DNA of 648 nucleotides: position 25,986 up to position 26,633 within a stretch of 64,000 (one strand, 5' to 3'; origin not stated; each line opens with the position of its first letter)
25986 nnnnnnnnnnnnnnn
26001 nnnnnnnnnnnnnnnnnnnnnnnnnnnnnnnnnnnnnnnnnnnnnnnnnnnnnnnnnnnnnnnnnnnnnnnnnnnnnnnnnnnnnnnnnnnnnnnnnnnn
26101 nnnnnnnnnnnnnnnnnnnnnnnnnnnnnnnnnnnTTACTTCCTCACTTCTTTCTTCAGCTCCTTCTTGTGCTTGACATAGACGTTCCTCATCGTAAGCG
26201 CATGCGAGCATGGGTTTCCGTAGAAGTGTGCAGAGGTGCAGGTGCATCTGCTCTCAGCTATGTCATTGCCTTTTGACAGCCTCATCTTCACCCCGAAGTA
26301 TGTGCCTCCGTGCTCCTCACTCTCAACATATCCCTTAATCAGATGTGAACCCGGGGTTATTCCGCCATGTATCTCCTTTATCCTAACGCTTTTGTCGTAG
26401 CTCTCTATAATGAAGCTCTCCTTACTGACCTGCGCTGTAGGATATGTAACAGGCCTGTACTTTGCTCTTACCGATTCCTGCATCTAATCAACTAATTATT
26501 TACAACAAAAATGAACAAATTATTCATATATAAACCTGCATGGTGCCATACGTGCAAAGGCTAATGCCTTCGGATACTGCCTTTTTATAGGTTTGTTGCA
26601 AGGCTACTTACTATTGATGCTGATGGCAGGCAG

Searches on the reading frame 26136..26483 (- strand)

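Call 86: search_protein_families(library=pfam, proteins=[window:26136-26483:-], max_evalue=0.001)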
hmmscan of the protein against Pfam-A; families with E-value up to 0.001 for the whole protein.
window:26136-26483:- (115 aa): 1 family
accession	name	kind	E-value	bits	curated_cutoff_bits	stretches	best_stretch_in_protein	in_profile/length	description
PF04434.22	SWIM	-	2.1e-06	27.6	19.6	1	72-97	8-32/38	SWIM zinc finger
